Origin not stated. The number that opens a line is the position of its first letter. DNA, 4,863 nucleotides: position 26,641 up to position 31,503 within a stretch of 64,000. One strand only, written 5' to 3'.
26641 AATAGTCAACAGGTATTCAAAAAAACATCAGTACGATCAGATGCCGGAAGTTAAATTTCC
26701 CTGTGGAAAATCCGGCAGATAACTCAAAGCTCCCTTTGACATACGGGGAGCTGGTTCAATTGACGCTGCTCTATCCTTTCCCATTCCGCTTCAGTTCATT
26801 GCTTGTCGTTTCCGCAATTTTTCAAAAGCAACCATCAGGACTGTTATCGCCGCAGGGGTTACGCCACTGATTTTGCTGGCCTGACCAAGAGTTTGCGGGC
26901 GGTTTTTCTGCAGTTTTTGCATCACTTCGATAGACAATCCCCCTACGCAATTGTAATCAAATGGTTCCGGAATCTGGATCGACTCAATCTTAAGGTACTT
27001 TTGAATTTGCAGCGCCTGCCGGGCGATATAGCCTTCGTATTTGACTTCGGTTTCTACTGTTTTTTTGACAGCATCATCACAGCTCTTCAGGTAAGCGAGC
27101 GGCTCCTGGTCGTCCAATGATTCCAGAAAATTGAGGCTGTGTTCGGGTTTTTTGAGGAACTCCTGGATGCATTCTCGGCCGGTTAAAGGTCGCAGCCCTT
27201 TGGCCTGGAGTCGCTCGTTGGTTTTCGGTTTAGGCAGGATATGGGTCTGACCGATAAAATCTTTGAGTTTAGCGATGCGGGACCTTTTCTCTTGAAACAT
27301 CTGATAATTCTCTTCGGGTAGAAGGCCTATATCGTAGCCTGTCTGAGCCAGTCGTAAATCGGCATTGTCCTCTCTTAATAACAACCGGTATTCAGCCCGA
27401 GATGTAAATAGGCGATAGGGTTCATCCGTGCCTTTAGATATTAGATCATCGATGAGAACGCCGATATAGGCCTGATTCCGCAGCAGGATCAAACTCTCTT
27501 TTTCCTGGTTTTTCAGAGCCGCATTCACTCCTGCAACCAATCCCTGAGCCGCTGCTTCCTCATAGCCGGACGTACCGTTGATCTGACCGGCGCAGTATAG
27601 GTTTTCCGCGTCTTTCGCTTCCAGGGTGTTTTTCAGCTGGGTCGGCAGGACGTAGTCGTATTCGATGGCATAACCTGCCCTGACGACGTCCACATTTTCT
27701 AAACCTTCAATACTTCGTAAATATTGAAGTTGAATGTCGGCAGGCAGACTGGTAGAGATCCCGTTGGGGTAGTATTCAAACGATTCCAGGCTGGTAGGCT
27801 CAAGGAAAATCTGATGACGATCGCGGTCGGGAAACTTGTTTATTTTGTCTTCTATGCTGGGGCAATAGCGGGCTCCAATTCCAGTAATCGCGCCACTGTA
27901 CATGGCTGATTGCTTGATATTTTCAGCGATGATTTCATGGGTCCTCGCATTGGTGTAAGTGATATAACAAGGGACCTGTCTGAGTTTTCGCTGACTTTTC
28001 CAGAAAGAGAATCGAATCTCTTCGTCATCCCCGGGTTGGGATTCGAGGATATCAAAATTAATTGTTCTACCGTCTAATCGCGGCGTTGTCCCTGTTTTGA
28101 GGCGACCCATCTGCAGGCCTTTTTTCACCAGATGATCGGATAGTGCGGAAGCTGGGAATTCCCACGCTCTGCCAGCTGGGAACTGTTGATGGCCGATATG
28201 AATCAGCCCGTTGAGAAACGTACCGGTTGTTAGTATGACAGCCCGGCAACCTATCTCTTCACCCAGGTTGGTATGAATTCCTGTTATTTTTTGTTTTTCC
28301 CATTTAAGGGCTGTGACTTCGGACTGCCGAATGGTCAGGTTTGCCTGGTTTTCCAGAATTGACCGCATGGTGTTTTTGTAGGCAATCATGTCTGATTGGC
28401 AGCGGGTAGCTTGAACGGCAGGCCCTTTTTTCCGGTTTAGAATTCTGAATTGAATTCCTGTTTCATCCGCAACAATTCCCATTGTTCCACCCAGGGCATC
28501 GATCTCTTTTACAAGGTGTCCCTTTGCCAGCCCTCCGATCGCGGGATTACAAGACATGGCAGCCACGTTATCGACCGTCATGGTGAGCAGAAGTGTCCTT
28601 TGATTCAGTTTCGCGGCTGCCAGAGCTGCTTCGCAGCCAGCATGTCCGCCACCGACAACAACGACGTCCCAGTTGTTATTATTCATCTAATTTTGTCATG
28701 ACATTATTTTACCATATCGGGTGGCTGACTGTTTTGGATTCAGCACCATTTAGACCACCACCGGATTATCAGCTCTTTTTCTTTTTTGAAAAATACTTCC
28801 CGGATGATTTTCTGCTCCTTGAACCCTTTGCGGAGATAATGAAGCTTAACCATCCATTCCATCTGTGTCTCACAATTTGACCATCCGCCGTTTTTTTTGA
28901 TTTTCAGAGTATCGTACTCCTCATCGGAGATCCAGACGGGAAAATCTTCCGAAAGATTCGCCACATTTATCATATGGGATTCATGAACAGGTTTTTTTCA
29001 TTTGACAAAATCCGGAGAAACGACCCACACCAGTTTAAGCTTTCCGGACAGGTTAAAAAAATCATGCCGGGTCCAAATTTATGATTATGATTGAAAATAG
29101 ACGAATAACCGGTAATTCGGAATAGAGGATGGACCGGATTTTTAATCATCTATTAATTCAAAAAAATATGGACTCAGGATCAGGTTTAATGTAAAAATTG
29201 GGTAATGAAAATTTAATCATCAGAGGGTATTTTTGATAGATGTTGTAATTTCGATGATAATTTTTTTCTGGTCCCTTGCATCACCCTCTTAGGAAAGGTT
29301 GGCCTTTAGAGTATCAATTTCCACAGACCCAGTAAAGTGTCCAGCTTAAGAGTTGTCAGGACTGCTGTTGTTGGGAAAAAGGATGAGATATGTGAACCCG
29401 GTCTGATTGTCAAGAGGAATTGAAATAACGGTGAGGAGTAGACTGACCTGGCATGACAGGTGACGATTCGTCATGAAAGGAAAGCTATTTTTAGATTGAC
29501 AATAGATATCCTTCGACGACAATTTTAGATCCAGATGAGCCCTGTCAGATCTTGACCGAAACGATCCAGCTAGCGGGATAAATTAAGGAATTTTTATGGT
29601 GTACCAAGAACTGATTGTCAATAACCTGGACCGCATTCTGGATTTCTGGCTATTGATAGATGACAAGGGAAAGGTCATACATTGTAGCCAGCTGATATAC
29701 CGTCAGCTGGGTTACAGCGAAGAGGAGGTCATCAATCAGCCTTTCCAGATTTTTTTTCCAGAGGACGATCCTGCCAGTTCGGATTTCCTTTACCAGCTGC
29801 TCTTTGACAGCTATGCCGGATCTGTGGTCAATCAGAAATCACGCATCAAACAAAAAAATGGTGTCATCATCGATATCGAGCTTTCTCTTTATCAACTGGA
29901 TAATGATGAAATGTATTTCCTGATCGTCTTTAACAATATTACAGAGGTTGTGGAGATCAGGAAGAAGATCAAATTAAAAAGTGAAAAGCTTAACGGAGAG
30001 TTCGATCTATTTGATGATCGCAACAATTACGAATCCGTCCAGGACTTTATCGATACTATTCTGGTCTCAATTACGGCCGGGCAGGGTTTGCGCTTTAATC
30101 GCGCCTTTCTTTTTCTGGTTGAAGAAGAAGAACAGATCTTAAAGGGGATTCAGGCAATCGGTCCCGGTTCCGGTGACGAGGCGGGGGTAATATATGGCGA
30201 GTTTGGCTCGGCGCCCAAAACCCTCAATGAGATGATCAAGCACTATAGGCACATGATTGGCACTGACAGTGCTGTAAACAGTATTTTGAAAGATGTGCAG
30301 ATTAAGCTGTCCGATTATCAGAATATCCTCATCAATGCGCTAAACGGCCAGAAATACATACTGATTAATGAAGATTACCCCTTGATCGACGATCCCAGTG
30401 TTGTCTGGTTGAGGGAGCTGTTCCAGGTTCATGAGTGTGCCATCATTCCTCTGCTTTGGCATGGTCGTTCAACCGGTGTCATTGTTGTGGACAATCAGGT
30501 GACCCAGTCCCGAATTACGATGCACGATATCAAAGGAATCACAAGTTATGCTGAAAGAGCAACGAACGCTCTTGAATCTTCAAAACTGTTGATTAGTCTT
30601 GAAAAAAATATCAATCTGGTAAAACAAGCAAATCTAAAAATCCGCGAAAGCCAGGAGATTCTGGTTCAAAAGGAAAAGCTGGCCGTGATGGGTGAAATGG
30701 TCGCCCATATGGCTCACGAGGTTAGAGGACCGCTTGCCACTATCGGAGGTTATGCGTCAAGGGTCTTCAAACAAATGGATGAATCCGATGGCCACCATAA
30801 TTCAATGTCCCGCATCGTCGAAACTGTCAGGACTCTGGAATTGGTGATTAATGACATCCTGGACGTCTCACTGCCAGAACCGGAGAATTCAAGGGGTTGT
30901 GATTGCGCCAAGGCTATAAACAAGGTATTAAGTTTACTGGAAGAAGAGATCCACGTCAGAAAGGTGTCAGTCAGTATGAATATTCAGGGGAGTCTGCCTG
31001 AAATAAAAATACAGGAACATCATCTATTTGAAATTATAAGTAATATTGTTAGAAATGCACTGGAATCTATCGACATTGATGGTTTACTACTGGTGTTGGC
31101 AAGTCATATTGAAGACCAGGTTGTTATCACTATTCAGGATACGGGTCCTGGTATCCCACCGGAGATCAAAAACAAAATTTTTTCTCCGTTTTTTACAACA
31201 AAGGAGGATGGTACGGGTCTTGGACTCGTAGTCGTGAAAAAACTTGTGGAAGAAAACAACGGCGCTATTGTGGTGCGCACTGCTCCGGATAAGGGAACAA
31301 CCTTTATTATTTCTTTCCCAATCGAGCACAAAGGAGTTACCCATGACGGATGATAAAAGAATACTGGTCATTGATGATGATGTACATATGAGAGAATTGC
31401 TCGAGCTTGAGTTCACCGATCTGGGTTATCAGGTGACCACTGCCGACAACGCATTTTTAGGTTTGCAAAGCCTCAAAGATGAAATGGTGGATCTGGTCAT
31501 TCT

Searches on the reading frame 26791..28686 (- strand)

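Call 22: search_protein_families(library=ncbifam, proteins=[window:26791-28686:-], max_evalue=0.00001)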
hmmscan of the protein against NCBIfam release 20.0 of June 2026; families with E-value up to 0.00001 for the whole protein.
window:26791-28686:- (631 aa): 3 families
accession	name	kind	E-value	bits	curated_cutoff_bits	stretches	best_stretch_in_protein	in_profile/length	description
TIGR00136.1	mnmG_gidA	equivalog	2e-254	845.6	524.85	1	7-623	2-614/616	tRNA uridine-5-carboxymethylaminomethyl(34) synthesis enzyme MnmG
NF003739.0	PRK05335.1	equivalog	1.7e-23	83.1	262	1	309-418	280-389/441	methylenetetrahydrofolate--tRNA-(uracil(54)-C(5))-methyltransferase (FADH(2)-oxidizing) TrmFO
TIGR00137.1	gid_trmFO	equivalog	4.6e-18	65.2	428.65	1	309-418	277-386/433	FADH(2)-oxidizing methylenetetrahydrofolate--tRNA-(uracil(54)-C(5))-methyltransferase TrmFO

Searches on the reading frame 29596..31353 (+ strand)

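Call 53: search_protein_families(library=pfam, proteins=[window:29596-31353:+], max_evalue=0.00001)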
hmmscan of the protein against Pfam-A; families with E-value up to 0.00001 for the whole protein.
window:29596-31353:+ (585 aa): 4 families
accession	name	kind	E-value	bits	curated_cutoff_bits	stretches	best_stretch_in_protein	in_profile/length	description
PF02518.31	HATPase_c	-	7e-24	84.9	26.4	1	474-577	3-110/111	Histidine kinase-, DNA gyrase B-, and HSP90-like ATPase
PF00512.31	HisKA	-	5.8e-10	39.5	26.9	1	365-426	2-62/66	His Kinase A (phospho-acceptor) domain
PF13426.13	PAS_9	-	6.7e-09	36.4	27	1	19-117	6-103/103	PAS domain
PF00989.32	PAS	-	4.8e-07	30.2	22.6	1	15-113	11-111/113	PAS fold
